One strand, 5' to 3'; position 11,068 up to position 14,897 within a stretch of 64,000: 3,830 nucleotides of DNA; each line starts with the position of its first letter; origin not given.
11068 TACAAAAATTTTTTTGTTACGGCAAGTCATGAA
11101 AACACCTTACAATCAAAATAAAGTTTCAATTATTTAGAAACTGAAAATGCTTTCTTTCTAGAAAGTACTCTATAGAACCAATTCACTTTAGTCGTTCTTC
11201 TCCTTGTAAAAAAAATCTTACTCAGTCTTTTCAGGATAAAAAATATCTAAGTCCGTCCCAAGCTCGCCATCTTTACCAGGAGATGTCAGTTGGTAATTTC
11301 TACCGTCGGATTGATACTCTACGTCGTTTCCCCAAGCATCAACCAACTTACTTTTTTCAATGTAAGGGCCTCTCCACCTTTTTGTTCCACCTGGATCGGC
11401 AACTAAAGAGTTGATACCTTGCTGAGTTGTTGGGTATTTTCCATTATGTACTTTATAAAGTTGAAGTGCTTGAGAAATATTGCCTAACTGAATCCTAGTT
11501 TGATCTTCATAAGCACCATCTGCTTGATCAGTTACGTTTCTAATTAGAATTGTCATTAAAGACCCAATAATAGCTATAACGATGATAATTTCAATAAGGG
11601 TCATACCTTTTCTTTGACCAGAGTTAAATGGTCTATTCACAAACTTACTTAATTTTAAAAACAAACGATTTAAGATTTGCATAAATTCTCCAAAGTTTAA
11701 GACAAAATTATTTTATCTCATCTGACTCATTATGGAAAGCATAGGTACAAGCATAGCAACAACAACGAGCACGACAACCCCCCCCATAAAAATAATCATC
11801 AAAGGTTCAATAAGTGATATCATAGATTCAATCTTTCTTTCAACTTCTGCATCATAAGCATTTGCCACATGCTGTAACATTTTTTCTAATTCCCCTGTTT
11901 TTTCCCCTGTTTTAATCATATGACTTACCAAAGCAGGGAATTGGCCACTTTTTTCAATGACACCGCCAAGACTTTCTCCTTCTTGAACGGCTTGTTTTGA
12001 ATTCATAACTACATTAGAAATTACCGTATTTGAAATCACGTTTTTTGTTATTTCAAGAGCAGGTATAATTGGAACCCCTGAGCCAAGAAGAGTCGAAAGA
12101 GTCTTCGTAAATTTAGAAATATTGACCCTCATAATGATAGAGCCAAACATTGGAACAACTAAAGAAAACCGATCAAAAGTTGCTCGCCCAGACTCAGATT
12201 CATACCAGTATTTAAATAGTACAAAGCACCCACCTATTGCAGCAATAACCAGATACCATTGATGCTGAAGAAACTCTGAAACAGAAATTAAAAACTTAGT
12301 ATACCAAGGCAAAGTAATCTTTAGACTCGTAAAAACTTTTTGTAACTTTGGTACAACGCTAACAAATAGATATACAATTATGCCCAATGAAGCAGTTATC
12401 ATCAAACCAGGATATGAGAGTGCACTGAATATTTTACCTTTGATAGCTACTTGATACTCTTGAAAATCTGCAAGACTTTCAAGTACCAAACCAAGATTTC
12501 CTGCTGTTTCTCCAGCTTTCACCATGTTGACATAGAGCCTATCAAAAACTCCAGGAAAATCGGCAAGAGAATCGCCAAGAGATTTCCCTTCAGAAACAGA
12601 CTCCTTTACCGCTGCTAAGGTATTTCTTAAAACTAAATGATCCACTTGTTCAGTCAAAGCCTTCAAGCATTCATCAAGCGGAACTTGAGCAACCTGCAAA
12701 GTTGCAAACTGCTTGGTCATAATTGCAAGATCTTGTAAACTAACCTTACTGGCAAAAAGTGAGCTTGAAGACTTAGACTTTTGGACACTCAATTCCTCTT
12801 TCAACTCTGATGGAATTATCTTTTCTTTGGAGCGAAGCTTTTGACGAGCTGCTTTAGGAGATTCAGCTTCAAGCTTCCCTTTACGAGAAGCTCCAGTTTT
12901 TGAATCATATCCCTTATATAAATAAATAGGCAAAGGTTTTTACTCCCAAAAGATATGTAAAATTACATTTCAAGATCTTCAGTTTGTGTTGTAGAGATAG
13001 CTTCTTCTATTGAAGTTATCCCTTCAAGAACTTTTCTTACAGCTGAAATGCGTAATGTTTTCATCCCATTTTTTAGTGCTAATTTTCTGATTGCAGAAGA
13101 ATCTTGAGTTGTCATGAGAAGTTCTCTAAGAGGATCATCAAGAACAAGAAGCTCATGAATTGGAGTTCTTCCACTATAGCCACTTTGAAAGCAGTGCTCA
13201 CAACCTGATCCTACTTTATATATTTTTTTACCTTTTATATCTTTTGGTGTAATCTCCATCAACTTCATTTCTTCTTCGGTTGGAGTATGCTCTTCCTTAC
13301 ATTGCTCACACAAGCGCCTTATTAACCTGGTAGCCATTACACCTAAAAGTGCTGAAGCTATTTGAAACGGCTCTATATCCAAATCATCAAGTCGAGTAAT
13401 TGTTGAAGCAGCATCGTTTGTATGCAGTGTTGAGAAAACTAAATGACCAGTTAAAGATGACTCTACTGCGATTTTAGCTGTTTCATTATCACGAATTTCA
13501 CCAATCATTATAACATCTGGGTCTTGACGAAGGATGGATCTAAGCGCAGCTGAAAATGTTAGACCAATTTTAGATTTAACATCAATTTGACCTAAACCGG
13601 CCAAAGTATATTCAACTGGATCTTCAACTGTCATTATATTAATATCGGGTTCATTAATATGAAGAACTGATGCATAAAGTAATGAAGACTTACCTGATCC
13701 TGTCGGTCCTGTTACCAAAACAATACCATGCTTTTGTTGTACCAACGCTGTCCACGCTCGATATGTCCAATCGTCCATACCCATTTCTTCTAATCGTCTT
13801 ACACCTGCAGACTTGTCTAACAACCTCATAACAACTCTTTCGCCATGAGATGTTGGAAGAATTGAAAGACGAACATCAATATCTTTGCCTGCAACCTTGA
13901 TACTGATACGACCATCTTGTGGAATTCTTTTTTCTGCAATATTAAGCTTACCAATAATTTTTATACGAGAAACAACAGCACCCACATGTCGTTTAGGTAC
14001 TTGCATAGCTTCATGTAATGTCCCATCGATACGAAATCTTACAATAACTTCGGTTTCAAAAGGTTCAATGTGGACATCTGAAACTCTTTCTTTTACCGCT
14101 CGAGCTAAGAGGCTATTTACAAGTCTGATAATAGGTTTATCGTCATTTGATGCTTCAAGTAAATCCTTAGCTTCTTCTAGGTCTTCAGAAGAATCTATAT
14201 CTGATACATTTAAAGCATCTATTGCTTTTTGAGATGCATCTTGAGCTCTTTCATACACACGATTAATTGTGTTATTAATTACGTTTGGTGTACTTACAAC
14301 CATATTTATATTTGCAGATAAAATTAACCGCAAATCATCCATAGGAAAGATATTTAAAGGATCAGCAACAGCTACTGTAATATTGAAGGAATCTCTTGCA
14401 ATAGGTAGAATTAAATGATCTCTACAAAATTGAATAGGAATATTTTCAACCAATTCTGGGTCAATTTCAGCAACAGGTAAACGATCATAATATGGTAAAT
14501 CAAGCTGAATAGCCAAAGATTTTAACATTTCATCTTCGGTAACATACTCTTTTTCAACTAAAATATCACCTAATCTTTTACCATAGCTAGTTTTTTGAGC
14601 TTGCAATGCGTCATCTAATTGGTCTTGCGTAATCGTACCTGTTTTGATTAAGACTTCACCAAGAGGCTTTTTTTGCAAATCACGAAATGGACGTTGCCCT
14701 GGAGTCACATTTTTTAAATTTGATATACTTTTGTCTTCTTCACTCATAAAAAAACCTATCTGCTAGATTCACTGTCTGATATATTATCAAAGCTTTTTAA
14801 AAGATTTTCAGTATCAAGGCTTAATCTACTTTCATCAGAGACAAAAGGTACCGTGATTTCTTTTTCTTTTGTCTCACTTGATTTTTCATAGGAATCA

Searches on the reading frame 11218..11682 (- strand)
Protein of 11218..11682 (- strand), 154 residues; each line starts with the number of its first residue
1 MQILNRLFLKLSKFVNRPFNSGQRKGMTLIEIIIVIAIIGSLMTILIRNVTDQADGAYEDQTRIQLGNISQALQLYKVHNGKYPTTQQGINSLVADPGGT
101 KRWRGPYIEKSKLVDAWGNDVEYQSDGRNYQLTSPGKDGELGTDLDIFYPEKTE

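Call 4: search_protein_families(library=pfam, proteins=[window:11218-11682:-], max_evalue=0.01)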
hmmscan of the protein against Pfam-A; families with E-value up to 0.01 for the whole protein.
window:11218-11682:- (154 aa): 2 families
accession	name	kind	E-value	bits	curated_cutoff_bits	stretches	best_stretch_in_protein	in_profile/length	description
PF08334.16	T2SSG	-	5.2e-25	88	21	1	49-144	1-99/108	Type II secretion system (T2SS), protein G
PF07963.17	N_methyl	-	1.2e-05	25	21.2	1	24-46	4-26/27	Prokaryotic N-terminal methylation motif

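Call 5: search_protein_families(library=ncbifam, proteins=[window:11218-11682:-], max_evalue=0.01)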
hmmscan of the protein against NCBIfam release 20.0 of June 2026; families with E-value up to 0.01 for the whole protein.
window:11218-11682:- (154 aa): 7 families
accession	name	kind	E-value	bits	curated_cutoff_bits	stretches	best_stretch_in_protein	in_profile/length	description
TIGR01710.1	typeII_sec_gspG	equivalog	3.5e-29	101.5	88.85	1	25-143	1-123/134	type II secretion system major pseudopilin GspG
NF040999.1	pilin_ComGC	equivalog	4e-08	33.3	75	1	25-88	2-65/84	competence type IV pilus major pilin ComGC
TIGR02532.1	IV_pilin_GFxxxE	domain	1.2e-06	28.1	16.3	1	24-46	1-23/24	prepilin-type N-terminal cleavage/methylation domain-containing protein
NF041013.1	T4P_ComGE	equivalog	2.5e-05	24.3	49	1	25-81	4-61/83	competence type IV pilus minor pilin ComGE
NF041775.1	typeIV_PilA_Myxo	equivalog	0.00014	21.9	400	1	19-52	6-38/214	type IV pilin protein PilA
TIGR01708.2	typeII_sec_gspH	equivalog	0.0043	17.1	80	1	25-54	2-31/169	type II secretion system minor pseudopilin GspH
NF007862.0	PRK10574.1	equivalog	0.0059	16.7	138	0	23-50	3-30/145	prepilin peptidase-dependent pilin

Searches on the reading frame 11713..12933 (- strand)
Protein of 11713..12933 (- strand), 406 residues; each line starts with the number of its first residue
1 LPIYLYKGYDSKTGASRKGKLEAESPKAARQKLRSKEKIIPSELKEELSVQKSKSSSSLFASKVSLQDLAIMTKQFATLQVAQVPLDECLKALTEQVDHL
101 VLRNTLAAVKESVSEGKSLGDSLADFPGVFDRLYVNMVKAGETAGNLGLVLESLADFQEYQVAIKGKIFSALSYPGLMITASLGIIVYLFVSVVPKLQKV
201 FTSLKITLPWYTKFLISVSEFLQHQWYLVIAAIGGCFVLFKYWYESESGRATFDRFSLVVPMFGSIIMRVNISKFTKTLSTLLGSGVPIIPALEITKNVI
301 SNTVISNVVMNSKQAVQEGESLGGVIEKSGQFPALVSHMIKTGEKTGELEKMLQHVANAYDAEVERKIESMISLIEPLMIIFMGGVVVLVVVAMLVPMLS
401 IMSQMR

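Call 4: search_protein_families(library=pfam, proteins=[window:11713-12933:-], max_evalue=0.01)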
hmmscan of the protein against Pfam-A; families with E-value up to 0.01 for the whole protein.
window:11713-12933:- (406 aa): 1 family
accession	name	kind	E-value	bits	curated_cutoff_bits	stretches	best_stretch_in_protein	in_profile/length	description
PF00482.28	T2SSF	-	1.5e-54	183.7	25.2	2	275-397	1-125/125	Type II secretion system (T2SS), protein F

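Call 5: search_protein_families(library=ncbifam, proteins=[window:11713-12933:-], max_evalue=0.01)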
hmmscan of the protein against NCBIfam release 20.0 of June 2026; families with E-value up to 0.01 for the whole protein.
window:11713-12933:- (406 aa): 7 families
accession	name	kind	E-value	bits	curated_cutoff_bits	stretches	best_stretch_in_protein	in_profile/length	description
TIGR02120.1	GspF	equivalog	2.5e-126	422.1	424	1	4-403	1-399/401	type II secretion system inner membrane protein GspF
NF052607.1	T4PiliAsmPilCThrm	equivalog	1.4e-102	343.8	700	1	1-405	1-404/406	type IV pilus assembly protein PilC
NF052606.1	T4PiliAsmPilCMyx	equivalog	6.2e-89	298.7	700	1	10-405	27-418/419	type IV pilus assembly protein PilC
NF047826.1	T3SSXpsF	equivalog_domain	2e-77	260.7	650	1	1-401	1-400/405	type II secretion system protein XpsF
NF007861.0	PRK10573.1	equivalog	2.6e-66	224.3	401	1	5-401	8-394/401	protein transport protein HofC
NF041012.2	T4P_ComGB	equivalog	1.1e-39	136.7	240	1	77-402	11-331/332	competence type IV pilus assembly protein ComGB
TIGR00267.1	TIGR00267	hypoth_equivalog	0.0072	16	156.95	1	265-297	83-115/171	TIGR00267 family protein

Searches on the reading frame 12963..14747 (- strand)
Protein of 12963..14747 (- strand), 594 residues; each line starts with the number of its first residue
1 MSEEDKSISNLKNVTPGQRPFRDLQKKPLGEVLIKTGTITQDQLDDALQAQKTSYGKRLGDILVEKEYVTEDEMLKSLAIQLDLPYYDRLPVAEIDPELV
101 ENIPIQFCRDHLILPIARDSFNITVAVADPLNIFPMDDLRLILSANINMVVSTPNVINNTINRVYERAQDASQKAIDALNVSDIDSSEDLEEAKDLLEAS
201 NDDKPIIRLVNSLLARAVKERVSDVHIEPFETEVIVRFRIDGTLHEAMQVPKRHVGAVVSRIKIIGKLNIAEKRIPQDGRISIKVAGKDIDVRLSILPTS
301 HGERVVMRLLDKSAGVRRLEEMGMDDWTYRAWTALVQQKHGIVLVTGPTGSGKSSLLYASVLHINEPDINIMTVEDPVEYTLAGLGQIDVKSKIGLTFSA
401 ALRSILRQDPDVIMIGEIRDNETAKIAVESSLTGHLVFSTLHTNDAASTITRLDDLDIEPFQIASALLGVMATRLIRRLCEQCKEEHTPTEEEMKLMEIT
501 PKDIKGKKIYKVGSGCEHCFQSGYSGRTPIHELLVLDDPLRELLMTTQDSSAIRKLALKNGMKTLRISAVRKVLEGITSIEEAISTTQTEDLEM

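Call 4: search_protein_families(library=pfam, proteins=[window:12963-14747:-], max_evalue=0.01)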
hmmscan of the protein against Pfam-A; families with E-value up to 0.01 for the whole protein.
window:12963-14747:- (594 aa): 9 families
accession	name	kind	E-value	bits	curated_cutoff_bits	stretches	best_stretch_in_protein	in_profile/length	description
PF00437.27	T2SSE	-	7.6e-133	443.2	24.9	1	201-583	3-368/370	Type II/IV secretion system protein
PF05157.20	MshEN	-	2.9e-17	62.9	23.1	1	83-168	2-87/90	MshEN domain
PF13555.12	AAA_29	-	5.2e-05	23.4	27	1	324-359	6-41/61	P-loop containing region of AAA domain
PF20703.3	nSTAND1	-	0.0001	22.5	27.1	1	335-364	29-57/379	Novel STAND NTPase 1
PF13191.12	AAA_16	-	0.0004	21.3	32.6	1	338-388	22-64/167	AAA ATPase domain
PF25199.1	nSTAND_NTPase5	-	0.00054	20.2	34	1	336-383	37-85/145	Novel STAND NTPase 5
PF20720.3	nSTAND3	-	0.00086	19.5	27.2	1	338-377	15-54/155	Novel STAND NTPase 3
PF13476.12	AAA_23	-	0.002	19.2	27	0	340-359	19-38/201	AAA domain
PF13401.12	AAA_22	-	0.0059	17.4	27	0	339-393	4-57/130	AAA domain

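Call 5: search_protein_families(library=ncbifam, proteins=[window:12963-14747:-], max_evalue=0.01)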
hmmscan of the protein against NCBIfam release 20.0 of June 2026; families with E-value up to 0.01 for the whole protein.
window:12963-14747:- (594 aa): 22 families
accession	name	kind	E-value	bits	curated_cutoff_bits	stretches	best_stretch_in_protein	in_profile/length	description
TIGR02533.1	type_II_gspE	equivalog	2.5e-195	649.8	630.25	1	101-587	2-486/486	type II secretion system ATPase GspE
TIGR02538.1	type_IV_pilB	equivalog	1.1e-172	575.6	675.65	1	29-587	2-562/564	type IV-A pilus assembly ATPase PilB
NF053534.1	T4PilAsmATPsTfpB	equivalog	7.6e-150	500.1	850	1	59-585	53-580/584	type IV pilus assembly ATPase TfpB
NF007755.0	PRK10436.1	equivalog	4e-130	434.6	617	1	106-585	12-457/465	type II secretion system protein GspE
NF041000.1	ATPase_ComGA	equivalog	2.2e-75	253.1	300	1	212-477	2-266/267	competence type IV pilus ATPase ComGA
TIGR01420.1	pilT_fam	subfamily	1.2e-50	172.7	319.1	1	211-479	3-271/343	PilT/PilU family type 4a pilus ATPase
TIGR02525.1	plasmid_TraJ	equivalog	1.3e-27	96.8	368.3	1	305-479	120-297/372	plasmid transfer ATPase TraJ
TIGR02524.1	dot_icm_DotB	equivalog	1.4e-23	83.7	463.3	1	337-453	131-256/358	Dot/Icm type IV secretion system ATPase DotB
NF053729.1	c-di-GMP_motif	domain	3.7e-18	65.1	38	1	28-81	1-53/53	cyclic di-GMP-binding domain-containing protein, MshE-related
NF008411.1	PRK11234.1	equivalog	7.5e-15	54.4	1170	1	25-189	480-643/723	cyclic di-3',5'-guanylate-activated glycosyltransferase NfrB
NF012033.0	PRK15489.1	equivalog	1.6e-14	53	537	1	26-177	490-639/703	glycosyl transferase family protein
NF058587.1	archaellum_moto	equivalog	2.5e-14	53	550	1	315-455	250-395/527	archaellum flagellar ATPase motor FlaI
TIGR02782.1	TrbB_P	equivalog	7e-14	51.8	304.55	1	334-458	131-257/303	P-type conjugative transfer ATPase TrbB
NF010469.0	PRK13894.1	subfamily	5e-13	49.1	508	1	334-456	144-267/320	conjugal transfer ATPase TrbB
NF010407.0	PRK13833.1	subfamily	5.4e-12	45.8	499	1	338-461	143-267/323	conjugal transfer protein TrbB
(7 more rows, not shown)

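Call 58: list_cluster_members(proteins=[P0001, window:12963-14747:-, window:20496-21470:-])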
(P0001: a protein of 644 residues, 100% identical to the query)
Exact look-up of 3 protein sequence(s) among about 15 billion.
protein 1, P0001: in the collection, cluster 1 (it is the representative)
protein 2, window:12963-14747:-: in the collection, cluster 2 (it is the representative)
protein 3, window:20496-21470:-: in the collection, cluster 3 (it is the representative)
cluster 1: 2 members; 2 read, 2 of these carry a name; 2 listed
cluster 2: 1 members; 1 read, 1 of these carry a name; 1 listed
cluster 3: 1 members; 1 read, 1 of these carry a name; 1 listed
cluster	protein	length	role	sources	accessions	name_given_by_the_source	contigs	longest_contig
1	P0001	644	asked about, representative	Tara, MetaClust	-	strand:- start:1363 stop:3297 length:1935 start_codon:yes stop_codon:yes ... | TARA_078_SRF_0.45-0.8_scaffold214833_2_gene203536 COG1450 K02453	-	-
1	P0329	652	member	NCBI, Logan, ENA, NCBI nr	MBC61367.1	MAG: hypothetical protein CMP11_02840 [Zetaproteobacteria bacterium] | hypothetical protein [Pseudobdellovibrionaceae bacterium]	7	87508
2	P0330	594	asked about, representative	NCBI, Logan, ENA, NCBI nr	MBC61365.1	MAG: type II secretion system protein GspE [Zetaproteobacteria bacterium] | type II secretion system protein GspE [Pseudobdellovibrionaceae bacterium]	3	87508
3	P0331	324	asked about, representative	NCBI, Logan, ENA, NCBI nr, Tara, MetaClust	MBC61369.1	MAG: hypothetical protein CMP11_02850 [Zetaproteobacteria bacterium] | hypothetical protein [Pseudobdellovibrionaceae bacterium] | strand:- start:4314 stop:5288 length:975 start_codon:yes stop_codon:yes gene_type:complete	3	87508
